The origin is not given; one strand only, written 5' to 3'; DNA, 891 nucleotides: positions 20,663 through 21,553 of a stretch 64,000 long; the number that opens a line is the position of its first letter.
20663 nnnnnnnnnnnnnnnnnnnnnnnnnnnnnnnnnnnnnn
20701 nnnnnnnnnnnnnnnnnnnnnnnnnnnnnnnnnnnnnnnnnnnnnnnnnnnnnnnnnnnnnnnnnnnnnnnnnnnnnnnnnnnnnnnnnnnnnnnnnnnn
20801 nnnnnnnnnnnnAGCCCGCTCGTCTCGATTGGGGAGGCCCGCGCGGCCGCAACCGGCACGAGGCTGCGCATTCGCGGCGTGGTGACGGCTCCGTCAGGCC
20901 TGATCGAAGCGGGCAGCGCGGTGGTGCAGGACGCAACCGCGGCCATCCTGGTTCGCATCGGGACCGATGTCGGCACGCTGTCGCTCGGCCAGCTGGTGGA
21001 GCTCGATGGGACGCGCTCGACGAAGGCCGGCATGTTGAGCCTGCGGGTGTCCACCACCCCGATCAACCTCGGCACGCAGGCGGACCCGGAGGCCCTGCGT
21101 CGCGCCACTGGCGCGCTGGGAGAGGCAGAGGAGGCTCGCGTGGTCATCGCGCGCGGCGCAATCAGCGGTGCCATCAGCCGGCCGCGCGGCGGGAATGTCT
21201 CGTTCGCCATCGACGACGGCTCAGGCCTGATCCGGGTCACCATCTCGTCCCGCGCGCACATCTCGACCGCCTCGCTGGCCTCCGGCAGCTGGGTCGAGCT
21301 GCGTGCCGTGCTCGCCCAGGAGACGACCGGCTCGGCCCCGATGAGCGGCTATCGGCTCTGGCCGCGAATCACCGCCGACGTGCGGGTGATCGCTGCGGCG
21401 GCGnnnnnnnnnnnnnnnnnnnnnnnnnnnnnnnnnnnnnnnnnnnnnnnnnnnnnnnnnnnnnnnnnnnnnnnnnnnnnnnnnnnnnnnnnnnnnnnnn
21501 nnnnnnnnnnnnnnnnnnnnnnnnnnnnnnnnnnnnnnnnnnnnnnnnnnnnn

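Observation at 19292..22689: Surface protein with a lamin-tail domain and four OB-fold-like repeats, but no nuclease domain, followed directly by a nucleoside phosphorylase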

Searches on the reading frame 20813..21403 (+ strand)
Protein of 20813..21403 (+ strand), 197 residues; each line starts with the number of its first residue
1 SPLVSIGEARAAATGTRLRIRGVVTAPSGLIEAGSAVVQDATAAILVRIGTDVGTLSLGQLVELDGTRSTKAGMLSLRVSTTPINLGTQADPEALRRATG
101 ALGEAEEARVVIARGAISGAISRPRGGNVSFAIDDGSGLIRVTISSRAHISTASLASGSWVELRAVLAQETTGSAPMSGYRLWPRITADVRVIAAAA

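Call 37: search_protein_representatives(alignment_id=A2)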
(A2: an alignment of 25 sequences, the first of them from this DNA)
Query: 25 sequences, 196 profile positions. Proteins with E-value up to 0.001 (for the whole library): 7114; up to 1e-10: 2687; up to 1e-30: 465. The best 150 are listed.
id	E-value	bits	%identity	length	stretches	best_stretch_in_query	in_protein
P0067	2.5e-146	500.4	-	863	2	2-195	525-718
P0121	6.0e-144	492.6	-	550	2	2-195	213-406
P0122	4.7e-135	463.6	-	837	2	2-194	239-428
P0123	1.2e-134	462.3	-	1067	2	2-195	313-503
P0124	4.0e-134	460.6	-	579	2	2-195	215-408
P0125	7.5e-134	459.7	-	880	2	2-195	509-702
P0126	1.7e-133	458.6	-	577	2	2-193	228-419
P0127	3.6e-132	454.2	-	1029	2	2-194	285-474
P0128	4.3e-129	444.2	-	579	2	2-195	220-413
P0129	4.5e-129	444.1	-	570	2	2-194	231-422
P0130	9.9e-128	439.7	-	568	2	2-195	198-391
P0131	1.3e-127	439.3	-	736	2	2-195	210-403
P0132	4.2e-127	437.7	-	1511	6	2-193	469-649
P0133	4.4e-127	437.6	-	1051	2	2-194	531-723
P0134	2.6e-126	435.1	-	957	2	2-195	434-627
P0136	3.9e-126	434.5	-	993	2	2-195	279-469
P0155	4.8e-113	391.8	-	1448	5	2-190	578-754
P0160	3.5e-103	359.6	-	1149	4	2-192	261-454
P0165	1.5e-98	344.5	-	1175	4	2-195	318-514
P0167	1.9e-94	331.1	-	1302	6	2-193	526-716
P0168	7.4e-93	325.9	-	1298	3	3-194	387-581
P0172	1.0e-90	318.9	-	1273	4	2-193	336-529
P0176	1.8e-87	308.3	-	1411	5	2-191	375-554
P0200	1.4e-77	276.1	-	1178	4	2-191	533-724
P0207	3.9e-76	271.4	-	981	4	3-171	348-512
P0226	1.4e-72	259.8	-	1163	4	2-190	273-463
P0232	2.7e-68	245.8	-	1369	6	2-194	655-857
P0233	5.0e-68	244.9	-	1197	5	2-188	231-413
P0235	3.3e-67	242.2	-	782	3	2-189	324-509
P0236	1.7e-66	239.9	-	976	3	3-182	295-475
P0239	4.1e-66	238.6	-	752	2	2-194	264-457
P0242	1.3e-65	237.0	-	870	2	4-183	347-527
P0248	2.0e-63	229.9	-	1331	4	2-189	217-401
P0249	3.1e-63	229.2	-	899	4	2-191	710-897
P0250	6.7e-63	228.1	-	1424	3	4-190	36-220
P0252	1.3e-62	227.2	-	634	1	2-194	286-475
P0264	9.7e-61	221.1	-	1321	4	2-194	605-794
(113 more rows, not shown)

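Call 39: search_protein_families(library=pfam, proteins=[P0127, P0133, P0165, P0172, P0200, P0232, P0248, P0242, P0252], max_evalue=0.001)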
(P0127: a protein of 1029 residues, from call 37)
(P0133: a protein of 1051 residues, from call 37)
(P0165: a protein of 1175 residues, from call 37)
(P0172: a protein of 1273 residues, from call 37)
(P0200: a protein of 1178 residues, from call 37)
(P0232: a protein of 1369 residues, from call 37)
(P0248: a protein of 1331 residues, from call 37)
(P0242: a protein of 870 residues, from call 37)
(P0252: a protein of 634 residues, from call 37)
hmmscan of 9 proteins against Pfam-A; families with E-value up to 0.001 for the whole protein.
P0127 (1029 aa): 2 families
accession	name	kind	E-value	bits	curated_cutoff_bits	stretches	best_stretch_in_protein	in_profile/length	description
PF01336.31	tRNA_anti-codon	-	1e-08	35.4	27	0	623-678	3-58/75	OB-fold nucleic acid binding domain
PF00932.25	LTD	-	9e-06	26.5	34.3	1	58-170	4-108/109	Lamin Tail Domain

P0133 (1051 aa): 3 families
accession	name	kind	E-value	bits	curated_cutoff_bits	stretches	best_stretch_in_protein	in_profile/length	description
PF00932.25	LTD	-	1.5e-08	35.4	34.3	1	46-155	6-107/109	Lamin Tail Domain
PF04076.19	BOF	-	3.7e-06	27.4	25.8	0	525-575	16-63/103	Bacterial OB fold (BOF) protein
PF01336.31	tRNA_anti-codon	-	2.5e-05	24.6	27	0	639-698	1-60/75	OB-fold nucleic acid binding domain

P0165 (1175 aa): 3 families
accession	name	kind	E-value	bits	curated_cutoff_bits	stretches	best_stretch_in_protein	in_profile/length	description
PF01336.31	tRNA_anti-codon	-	9.4e-17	61.2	27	0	1026-1085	3-68/75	OB-fold nucleic acid binding domain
PF00932.25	LTD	-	7.7e-09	36.3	34.3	1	13-121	6-108/109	Lamin Tail Domain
PF18942.5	DUF5689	-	0.0003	21.2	28.6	0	792-858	21-93/217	Family of unknown function (DUF5689)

P0172 (1273 aa): 6 families
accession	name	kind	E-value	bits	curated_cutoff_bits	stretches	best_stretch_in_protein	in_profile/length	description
PF01336.31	tRNA_anti-codon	-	1.4e-18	67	27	1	706-760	5-60/75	OB-fold nucleic acid binding domain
PF00932.25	LTD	-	2.4e-13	50.8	34.3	1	60-169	5-108/109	Lamin Tail Domain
PF16100.11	RMI2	-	2.7e-07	30.8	29.4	0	705-762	44-99/132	RecQ-mediated genome instability protein 2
PF04076.19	BOF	-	8.4e-05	23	25.8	0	1077-1133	35-90/103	Bacterial OB fold (BOF) protein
PF05887.16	Trypan_PARP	-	0.00013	22.4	100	1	532-590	58-116/134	Procyclic acidic repetitive protein (PARP)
PF13567.11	DUF4131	-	0.00027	21.1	31.6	0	828-889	63-134/165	Domain of unknown function (DUF4131)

P0200 (1178 aa): 3 families
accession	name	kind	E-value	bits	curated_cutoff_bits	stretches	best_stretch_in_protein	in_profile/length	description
PF00932.25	LTD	-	2.7e-11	44.3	34.3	1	53-161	6-108/109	Lamin Tail Domain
PF01336.31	tRNA_anti-codon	-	4.3e-09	36.6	27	0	643-702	1-60/75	OB-fold nucleic acid binding domain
PF04076.19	BOF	-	6.7e-05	23.4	25.8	0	279-351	18-88/103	Bacterial OB fold (BOF) protein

P0232 (1369 aa): 7 families
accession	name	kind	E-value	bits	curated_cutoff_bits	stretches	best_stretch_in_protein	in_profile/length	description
PF18942.5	DUF5689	-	1.8e-33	116.7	28.6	2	1087-1269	26-217/217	Family of unknown function (DUF5689)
PF01336.31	tRNA_anti-codon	-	5e-18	65.2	27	0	878-945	1-72/75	OB-fold nucleic acid binding domain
PF04076.19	BOF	-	1.2e-12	48.2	25.8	0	26-98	19-88/103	Bacterial OB fold (BOF) protein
PF18067.7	Lipase_C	-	8.3e-05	23.6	27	0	91-138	3-51/96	Lipase C-terminal domain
PF19129.5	DUF5812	-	0.00038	21.1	25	0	277-347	27-89/140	Family of unknown function (DUF5812)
PF23139.1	OB_YrrC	-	0.00049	20.4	27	0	825-885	3-57/76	ATP-dependent DNA helicase YrrC, OB-fold domain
PF15490.12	Ten1_2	-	0.00083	19.4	27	0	75-101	8-34/117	Telomere-capping, CST complex subunit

P0248 (1331 aa): 7 families
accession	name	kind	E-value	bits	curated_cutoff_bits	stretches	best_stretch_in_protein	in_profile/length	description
PF18942.5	DUF5689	-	4.3e-55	187.4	28.6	4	227-400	21-216/217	Family of unknown function (DUF5689)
PF13091.12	PLDc_2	-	3.9e-25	88.6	27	2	1095-1222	1-128/132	PLD-like domain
PF18962.6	Por_Secre_tail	-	1.2e-13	51.6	27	1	1256-1327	1-69/75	Secretion system C-terminal sorting domain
PF01336.31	tRNA_anti-codon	-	3.6e-05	24.1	27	0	62-91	34-67/75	OB-fold nucleic acid binding domain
PF04076.19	BOF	-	0.00044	20.7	25.8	0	405-478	12-87/103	Bacterial OB fold (BOF) protein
PF16656.11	Pur_ac_phosph_N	-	0.00074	20.5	30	0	808-878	7-84/93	Purple acid Phosphatase, N-terminal domain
PF00041.27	fn3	-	0.00083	20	25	0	809-882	8-78/84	Fibronectin type III domain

P0242 (870 aa): 2 families
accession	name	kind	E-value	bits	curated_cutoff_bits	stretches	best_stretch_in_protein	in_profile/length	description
PF00932.25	LTD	-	1.3e-10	42.1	34.3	1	43-152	5-108/109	Lamin Tail Domain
PF01336.31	tRNA_anti-codon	-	1.5e-05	25.2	27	0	476-514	21-61/75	OB-fold nucleic acid binding domain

P0252 (634 aa): 1 family
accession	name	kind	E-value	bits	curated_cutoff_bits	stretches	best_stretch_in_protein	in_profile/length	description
PF00932.25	LTD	-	6e-12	46.3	34.3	1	42-155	2-108/109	Lamin Tail Domain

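Call 41: search_protein_families(library=pfam, proteins=[P0123, P0132, P0155, P0160, P0167, P0176, P0250], max_evalue=0.001)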
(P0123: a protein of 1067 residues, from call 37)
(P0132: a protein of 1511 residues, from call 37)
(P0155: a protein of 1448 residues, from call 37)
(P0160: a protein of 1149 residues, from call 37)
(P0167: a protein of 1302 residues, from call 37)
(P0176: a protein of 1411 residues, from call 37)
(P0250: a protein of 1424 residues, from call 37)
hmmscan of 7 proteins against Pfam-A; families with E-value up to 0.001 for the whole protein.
P0123 (1067 aa): 2 families
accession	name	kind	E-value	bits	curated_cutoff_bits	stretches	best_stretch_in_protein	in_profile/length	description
PF00932.25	LTD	-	1.2e-09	39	34.3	1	41-152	5-108/109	Lamin Tail Domain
PF01336.31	tRNA_anti-codon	-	1.1e-05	25.8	27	0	657-715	1-59/75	OB-fold nucleic acid binding domain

P0132 (1511 aa): 5 families
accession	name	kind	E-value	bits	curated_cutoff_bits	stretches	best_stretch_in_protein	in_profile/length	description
PF01336.31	tRNA_anti-codon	-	3.4e-17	62.6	27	0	911-931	43-63/75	OB-fold nucleic acid binding domain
PF16100.11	RMI2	-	1.7e-07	31.5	29.4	0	964-1021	43-96/132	RecQ-mediated genome instability protein 2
PF18942.5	DUF5689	-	2.9e-05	24.5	28.6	0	294-346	42-96/217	Family of unknown function (DUF5689)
PF13567.11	DUF4131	-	3.9e-05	23.8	31.6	0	671-722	64-129/165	Domain of unknown function (DUF4131)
PF18914.6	DUF5666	-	0.00043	21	27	0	1113-1131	35-49/60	Domain of unknown function (DUF5666)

P0155 (1448 aa): 3 families
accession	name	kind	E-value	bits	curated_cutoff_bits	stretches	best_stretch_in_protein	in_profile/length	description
PF01336.31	tRNA_anti-codon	-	1.7e-13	50.8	27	0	472-531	1-67/75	OB-fold nucleic acid binding domain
PF00932.25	LTD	-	4e-07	30.8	34.3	1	214-297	22-105/109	Lamin Tail Domain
PF18942.5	DUF5689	-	7.5e-07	29.7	28.6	0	1105-1127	194-216/217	Family of unknown function (DUF5689)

P0160 (1149 aa): 4 families
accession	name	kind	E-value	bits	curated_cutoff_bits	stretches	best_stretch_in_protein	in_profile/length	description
PF00932.25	LTD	-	7.6e-12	46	34.3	1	40-148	6-108/109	Lamin Tail Domain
PF01336.31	tRNA_anti-codon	-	1.4e-11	44.6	27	0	1009-1061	19-73/75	OB-fold nucleic acid binding domain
PF04076.19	BOF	-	1.2e-06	29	25.8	0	257-338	18-97/103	Bacterial OB fold (BOF) protein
PF05887.16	Trypan_PARP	-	0.0004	20.8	100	0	205-264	59-123/134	Procyclic acidic repetitive protein (PARP)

P0167 (1302 aa): 4 families
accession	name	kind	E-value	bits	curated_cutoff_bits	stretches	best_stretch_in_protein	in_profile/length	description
PF01336.31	tRNA_anti-codon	-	1.3e-10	41.5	27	0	449-482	9-41/75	OB-fold nucleic acid binding domain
PF13356.12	Arm-DNA-bind_3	-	2.3e-08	34.5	27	0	497-534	22-61/83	Arm DNA-binding domain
PF19454.4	DUF5992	-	6.3e-07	29.8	23.8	0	1201-1233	10-42/106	Family of unknown function (DUF5992)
PF22708.2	S1CSD-TOTE-1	-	0.00038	20.3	27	0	368-399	28-60/65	S1/CSD-like domain 1 of the TOTE conflict systems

P0176 (1411 aa): 4 families
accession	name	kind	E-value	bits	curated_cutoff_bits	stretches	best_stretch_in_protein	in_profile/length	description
PF01336.31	tRNA_anti-codon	-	1.4e-16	60.6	27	0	804-835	43-75/75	OB-fold nucleic acid binding domain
PF18942.5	DUF5689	-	2.5e-11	44.3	28.6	0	407-552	44-217/217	Family of unknown function (DUF5689)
PF00932.25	LTD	-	2.5e-09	37.9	34.3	1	229-325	5-107/109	Lamin Tail Domain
PF19087.6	DUF5776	-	2.1e-05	25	27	0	523-544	31-52/67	Domain of unknown function (DUF5776)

P0250 (1424 aa): 8 families
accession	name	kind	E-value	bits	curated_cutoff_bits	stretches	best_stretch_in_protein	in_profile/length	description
PF01336.31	tRNA_anti-codon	-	1.7e-20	73.1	27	1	260-311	19-72/75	OB-fold nucleic acid binding domain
PF13205.12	Big_5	-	2.2e-19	70.6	23.6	1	418-521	1-104/105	Bacterial Ig-like domain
PF04076.19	BOF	-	1.9e-07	31.5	25.8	0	1325-1401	23-99/103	Bacterial OB fold (BOF) protein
PF07705.17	CARDB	-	1.7e-05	25.4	22.7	1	854-927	8-82/101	CARDB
PF16100.11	RMI2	-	0.00012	22.3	29.4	0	257-303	55-100/132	RecQ-mediated genome instability protein 2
PF02811.25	PHP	-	0.00034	21.4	26.4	1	534-572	2-42/164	PHP domain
PF18942.5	DUF5689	-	0.00044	20.6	28.6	0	1233-1288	20-75/217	Family of unknown function (DUF5689)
PF23355.1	IFT52_GIFT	-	0.00083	18.9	27.2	0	982-1070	27-107/246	IFT52 GIFT domain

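Call 47: find_encoding_contigs(protein=P0160, flank=6000, max_places=2)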
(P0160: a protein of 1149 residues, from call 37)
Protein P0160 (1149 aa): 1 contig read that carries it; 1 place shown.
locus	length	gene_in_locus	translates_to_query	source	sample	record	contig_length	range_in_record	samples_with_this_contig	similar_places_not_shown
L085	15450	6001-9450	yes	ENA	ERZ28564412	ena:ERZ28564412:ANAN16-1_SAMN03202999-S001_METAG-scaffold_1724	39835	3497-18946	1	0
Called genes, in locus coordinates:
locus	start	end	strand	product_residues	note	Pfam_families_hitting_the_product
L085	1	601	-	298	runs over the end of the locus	PF01551:Peptidase_M23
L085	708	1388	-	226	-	-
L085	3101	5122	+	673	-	PF07733:DNA_pol3_alpha, PF17657:DNA_pol3_finger, PF14579:HHH_6, PF01336:tRNA_anti-codon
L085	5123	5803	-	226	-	-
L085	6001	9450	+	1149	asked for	PF00932:LTD, PF04076:BOF (faint), PF01336:tRNA_anti-codon (faint)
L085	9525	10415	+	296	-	PF01048:PNP_UDP_1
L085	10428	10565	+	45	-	PF18930:DUF5679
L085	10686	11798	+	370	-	PF00480:ROK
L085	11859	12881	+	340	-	PF00044:Gp_dh_N, PF02800:Gp_dh_C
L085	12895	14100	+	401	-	PF00162:PGK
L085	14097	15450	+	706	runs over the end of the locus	PF02629:CoA_binding, PF13380:CoA_binding_2, PF13607:Succ_CoA_lig, PF19045:Ligase_CoA_2, PF13549:ATP-grasp_5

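Call 48: find_encoding_contigs(protein=P0248, flank=6000, max_places=2)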
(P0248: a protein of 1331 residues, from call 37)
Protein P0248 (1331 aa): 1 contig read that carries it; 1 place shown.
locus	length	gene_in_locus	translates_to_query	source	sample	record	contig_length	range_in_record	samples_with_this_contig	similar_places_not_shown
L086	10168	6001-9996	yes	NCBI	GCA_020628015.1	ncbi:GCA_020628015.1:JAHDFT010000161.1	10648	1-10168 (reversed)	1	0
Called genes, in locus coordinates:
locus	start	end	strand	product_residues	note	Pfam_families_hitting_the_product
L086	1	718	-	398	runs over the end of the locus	?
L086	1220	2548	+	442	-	PF00512:HisKA, PF02518:HATPase_c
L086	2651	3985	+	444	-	PF00512:HisKA, PF02518:HATPase_c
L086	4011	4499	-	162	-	-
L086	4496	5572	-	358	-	PF13175:AAA_15, PF13304:AAA_21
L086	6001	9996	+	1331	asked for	PF18942:DUF5689, PF13091:PLDc_2, PF18962:Por_Secre_tail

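Call 49: find_encoding_contigs(protein=P0172, flank=6000, max_places=1)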
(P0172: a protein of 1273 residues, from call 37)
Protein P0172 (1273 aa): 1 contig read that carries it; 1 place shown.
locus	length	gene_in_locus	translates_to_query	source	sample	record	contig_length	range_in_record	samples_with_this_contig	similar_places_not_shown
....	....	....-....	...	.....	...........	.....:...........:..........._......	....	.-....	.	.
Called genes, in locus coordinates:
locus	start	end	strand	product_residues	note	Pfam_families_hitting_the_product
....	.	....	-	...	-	?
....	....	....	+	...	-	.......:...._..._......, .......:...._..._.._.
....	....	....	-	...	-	-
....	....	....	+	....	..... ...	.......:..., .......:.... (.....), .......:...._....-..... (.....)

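Call 50: find_encoding_contigs(protein=P0226, flank=6000, max_places=1)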
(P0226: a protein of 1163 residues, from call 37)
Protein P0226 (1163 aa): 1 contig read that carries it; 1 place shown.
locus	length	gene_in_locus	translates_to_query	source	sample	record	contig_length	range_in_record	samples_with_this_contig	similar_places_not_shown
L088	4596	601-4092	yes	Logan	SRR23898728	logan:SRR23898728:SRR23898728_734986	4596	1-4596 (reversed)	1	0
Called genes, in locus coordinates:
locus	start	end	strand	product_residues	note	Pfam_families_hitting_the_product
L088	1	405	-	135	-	?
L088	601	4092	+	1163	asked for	PF00932:LTD (weak), PF01336:tRNA_anti-codon (faint)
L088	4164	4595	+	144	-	?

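Call 51: find_encoding_contigs(protein=P0232, flank=6000, max_places=1)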
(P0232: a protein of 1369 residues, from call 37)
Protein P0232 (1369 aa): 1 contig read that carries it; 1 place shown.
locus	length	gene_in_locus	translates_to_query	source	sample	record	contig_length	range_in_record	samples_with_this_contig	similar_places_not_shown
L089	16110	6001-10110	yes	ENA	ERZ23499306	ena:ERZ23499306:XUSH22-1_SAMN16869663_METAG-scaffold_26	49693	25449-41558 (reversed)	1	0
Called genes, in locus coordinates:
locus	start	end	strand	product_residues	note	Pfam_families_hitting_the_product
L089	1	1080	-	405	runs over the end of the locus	PF00871:Acetate_kinase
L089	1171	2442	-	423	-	-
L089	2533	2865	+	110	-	PF02627:CMD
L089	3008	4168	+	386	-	PF04055:Radical_SAM, PF12345:DUF3641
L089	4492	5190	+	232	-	-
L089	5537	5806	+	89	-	PF14019:DUF4235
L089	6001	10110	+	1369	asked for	PF04076:BOF (faint), PF01336:tRNA_anti-codon (faint), PF18942:DUF5689 (weak)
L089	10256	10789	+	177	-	-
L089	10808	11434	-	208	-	-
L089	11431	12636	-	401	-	PF04055:Radical_SAM, PF12544:LAM_C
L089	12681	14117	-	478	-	PF00589:Phage_integrase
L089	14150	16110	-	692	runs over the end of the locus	PF02534:T4SS-DNA_transf, PF10412:TrwB_AAD_bind, PF12696:TraG-D_C, PF13411:MerR_1 (weak)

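Call 62: predict_structure(alignment_id=A2)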
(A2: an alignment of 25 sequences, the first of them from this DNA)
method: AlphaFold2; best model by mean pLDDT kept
length: 197 residues; sequences in the alignment: 25
mean_pLDDT: 92.5   pTM: 0.88
mean pLDDT of the five models: 92.5, 92.1, 92.1, 91.7, 91.1
residues with pLDDT >= 90: 159; 70-90: 30; 50-70: 6; < 50: 2
segments of 3 or more residues with pLDDT < 50: none
pLDDT, mean of each block of 10 residues (from residue 1): 95 96 96 93 94 91 95 85 96 96 93 97 91 97 95 96 93 62 97 92
secondary structure, 60 per line:
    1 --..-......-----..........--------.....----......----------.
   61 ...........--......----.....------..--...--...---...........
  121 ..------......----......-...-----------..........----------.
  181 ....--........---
elements in order: H6-11 E17-26 E35-39 E44-49 E60-71 E74-79 E84-88 E110-122 E129-134 E139-144 E160-169 E180-184 E190-194

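Call 66: search_protein_families(library=pfam, alignment_id=A2, max_evalue=0.1)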
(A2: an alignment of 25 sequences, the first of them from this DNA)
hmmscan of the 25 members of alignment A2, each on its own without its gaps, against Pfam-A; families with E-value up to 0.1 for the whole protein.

A. member 1, seq(197 aa): 2 families
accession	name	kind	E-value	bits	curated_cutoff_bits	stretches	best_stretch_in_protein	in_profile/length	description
PF01336.31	tRNA_anti-codon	-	0.00058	20.2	27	1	121-167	11-57/75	OB-fold nucleic acid binding domain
PF18942.5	DUF5689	-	0.013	15.8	28.6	0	15-64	23-75/217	Family of unknown function (DUF5689)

B. families by the number of members that match (of 25 scanned): 12 families
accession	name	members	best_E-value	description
PF01336.31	tRNA_anti-codon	18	2.9e-09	OB-fold nucleic acid binding domain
PF18914.6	DUF5666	5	0.013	Domain of unknown function (DUF5666)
PF18942.5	DUF5689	3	0.012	Family of unknown function (DUF5689)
PF16100.11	RMI2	2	0.0022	RecQ-mediated genome instability protein 2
PF04076.19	BOF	2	0.025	Bacterial OB fold (BOF) protein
PF19135.5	DUF5818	2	0.045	Protein of unknown function (DUF5818)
PF00154.27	RecA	1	0.0027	recA bacterial DNA recombination protein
PF03905.18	Corona_NS4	1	0.048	Coronavirus non-structural protein NS4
PF09136.16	Glucodextran_B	1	0.058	Glucodextranase, domain B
PF02624.21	YcaO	1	0.069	YcaO cyclodehydratase, ATP-ad Mg2+-binding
PF13742.12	tRNA_anti_2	1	0.089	OB-fold nucleic acid binding domain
PF13567.11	DUF4131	1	0.09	Domain of unknown function (DUF4131)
